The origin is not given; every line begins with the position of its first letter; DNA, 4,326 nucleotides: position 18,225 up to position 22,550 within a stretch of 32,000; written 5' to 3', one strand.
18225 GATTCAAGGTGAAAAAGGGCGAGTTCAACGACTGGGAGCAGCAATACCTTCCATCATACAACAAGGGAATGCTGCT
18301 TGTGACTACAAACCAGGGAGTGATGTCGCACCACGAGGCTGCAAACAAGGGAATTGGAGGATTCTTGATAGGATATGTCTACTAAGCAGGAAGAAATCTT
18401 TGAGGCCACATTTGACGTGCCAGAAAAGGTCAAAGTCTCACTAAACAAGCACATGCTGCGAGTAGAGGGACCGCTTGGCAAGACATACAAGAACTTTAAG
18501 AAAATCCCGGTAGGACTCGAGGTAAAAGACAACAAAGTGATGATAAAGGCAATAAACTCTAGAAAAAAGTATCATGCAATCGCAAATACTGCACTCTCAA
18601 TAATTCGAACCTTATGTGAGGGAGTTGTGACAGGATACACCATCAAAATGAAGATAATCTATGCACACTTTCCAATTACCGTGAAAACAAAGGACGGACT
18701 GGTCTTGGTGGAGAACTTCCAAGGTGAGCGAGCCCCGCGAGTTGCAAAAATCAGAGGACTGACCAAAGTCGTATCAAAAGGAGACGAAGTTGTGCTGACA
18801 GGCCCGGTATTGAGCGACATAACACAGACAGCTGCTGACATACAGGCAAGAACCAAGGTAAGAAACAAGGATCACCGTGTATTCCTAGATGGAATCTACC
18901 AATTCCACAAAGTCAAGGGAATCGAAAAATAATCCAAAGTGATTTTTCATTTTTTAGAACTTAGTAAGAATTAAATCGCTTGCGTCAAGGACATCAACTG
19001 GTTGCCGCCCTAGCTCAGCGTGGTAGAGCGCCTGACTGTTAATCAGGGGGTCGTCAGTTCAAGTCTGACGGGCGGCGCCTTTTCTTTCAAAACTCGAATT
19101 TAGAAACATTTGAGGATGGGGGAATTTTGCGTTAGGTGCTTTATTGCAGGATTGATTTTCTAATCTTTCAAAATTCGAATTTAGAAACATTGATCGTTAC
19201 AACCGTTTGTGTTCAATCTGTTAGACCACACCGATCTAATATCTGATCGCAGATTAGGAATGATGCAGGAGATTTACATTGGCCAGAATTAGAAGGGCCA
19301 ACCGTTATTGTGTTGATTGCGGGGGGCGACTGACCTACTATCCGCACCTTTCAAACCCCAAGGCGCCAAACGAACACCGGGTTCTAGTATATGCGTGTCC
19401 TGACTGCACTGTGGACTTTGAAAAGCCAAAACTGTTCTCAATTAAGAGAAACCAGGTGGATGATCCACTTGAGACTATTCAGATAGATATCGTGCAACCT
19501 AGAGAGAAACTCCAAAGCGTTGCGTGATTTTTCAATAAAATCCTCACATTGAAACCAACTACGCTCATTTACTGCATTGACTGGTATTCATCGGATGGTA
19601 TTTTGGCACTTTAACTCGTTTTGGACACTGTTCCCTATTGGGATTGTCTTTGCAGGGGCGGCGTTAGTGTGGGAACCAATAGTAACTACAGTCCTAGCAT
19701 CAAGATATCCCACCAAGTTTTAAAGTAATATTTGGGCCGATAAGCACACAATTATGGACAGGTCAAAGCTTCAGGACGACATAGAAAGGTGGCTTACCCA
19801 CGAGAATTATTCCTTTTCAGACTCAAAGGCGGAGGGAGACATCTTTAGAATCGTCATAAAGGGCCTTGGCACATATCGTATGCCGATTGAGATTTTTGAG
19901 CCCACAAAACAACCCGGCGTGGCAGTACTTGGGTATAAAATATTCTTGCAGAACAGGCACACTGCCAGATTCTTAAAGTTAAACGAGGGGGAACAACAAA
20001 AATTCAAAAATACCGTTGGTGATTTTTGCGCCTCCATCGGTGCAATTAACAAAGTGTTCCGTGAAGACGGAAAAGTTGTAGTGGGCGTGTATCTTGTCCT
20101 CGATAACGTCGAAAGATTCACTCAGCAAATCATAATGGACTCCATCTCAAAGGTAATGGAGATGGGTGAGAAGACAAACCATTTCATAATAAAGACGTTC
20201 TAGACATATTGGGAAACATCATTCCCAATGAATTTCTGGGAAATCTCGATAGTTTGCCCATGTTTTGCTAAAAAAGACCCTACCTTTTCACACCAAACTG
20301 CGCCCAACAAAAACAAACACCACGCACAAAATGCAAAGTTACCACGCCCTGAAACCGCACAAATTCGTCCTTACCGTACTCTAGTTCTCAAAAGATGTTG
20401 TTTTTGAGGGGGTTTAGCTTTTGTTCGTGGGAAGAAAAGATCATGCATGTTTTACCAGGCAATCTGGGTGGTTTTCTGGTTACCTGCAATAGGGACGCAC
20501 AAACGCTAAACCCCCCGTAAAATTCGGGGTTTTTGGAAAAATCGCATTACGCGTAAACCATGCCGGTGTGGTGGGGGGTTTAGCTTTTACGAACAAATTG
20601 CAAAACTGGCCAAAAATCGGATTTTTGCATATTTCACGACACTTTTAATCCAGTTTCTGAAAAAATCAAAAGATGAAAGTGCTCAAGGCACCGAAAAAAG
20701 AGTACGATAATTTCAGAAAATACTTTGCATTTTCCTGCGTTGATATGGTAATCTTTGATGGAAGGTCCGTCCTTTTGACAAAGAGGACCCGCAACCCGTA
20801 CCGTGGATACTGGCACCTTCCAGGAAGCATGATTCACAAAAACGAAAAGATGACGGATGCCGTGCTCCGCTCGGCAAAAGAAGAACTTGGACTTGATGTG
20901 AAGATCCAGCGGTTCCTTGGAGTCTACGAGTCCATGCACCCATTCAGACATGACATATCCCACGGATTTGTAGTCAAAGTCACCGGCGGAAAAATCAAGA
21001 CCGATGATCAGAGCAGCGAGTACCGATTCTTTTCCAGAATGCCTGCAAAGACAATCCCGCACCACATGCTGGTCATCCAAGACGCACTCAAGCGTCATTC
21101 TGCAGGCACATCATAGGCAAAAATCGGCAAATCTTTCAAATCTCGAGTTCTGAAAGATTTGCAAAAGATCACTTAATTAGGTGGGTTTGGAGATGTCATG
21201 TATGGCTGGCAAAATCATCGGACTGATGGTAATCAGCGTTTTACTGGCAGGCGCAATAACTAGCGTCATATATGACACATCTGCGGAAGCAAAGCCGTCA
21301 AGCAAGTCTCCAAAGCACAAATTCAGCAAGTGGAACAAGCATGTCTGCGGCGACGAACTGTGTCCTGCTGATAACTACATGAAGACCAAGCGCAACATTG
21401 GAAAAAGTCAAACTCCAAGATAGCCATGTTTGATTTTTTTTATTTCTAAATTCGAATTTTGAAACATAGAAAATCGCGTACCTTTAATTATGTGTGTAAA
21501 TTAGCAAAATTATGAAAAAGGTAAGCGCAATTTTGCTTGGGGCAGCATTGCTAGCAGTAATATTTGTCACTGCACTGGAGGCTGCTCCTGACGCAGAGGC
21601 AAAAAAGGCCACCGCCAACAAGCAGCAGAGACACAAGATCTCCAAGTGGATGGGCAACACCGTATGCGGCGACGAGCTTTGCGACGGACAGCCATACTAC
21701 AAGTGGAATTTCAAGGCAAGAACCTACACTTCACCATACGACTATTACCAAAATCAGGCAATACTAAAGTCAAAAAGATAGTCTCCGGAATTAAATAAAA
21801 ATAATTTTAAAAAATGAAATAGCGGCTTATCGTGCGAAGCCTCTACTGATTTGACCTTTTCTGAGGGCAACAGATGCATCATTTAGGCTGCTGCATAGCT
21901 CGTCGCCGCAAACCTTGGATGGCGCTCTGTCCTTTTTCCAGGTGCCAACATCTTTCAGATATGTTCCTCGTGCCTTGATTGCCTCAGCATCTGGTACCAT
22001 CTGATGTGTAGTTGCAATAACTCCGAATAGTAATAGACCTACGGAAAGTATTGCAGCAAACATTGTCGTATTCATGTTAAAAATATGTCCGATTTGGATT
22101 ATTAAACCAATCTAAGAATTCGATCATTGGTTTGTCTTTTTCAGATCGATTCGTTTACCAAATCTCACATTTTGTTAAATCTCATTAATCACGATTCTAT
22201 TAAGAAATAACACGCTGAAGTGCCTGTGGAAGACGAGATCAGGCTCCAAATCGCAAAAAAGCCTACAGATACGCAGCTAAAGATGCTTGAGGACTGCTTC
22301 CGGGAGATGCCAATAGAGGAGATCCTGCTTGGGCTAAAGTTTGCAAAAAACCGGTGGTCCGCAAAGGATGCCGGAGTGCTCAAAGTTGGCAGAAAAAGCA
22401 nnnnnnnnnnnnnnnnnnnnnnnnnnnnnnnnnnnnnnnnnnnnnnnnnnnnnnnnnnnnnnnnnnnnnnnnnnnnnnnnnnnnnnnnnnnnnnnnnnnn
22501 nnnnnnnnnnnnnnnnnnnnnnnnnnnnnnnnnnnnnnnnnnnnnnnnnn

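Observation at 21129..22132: Trio of paralogous small secreted proteins with an invariant VCGDELC (CX4C) motif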

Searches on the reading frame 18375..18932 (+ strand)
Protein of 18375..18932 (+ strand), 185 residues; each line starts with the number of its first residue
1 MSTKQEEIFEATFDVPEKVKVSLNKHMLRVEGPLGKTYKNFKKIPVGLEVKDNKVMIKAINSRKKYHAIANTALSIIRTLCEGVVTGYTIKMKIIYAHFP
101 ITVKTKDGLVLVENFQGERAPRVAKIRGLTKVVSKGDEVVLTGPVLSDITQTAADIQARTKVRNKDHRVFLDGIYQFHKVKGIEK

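Call 11: search_protein_families(library=pfam, proteins=[window:18375-18932:+], max_evalue=0.001)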
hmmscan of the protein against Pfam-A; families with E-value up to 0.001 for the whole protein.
window:18375-18932:+ (185 aa): 1 family
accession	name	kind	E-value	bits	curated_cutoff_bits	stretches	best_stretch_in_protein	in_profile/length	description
PF00347.28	Ribosomal_L6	-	3.8e-10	40.8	27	1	103-173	7-80/80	Ribosomal protein L6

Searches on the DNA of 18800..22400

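Call 51: search_rna_families(source=window, start=18800, end=22400, threshold=evalue, max_evalue=1)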
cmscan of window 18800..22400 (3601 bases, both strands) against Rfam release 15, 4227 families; matches with E-value up to 1: 2.
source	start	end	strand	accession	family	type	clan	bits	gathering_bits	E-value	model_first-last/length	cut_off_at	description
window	19004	19077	+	RF00005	tRNA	Gene; tRNA;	CL00001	67.9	29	6.9e-14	1-71/71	no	tRNA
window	19004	19078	-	RF04354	Plastid-ycf2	Cis-reg;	-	31.4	65.7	0.00082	1-75/75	no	Plastid-ycf2 5UTR RNA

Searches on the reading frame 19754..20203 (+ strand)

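Call 11: search_protein_families(library=pfam, proteins=[window:19754-20203:+], max_evalue=0.001)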
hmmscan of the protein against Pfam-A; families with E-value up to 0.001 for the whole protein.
window:19754-20203:+ (149 aa): 1 family
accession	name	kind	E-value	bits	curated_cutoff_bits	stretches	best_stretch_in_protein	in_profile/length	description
PF10061.14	DUF2299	-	1.1e-11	45.1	22.8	1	10-138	2-131/138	Uncharacterized conserved protein (DUF2299)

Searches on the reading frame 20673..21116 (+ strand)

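Call 11: search_protein_families(library=pfam, proteins=[window:20673-21116:+], max_evalue=0.001)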
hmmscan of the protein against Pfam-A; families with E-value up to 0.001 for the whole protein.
window:20673-21116:+ (147 aa): 2 families
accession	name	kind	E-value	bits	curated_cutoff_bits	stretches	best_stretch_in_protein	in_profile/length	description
PF00293.34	NUDIX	-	7.9e-17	62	21.1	1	23-123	6-116/134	NUDIX domain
PF14815.12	NUDIX_4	-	4.9e-05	23.5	35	1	25-105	3-74/113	NUDIX domain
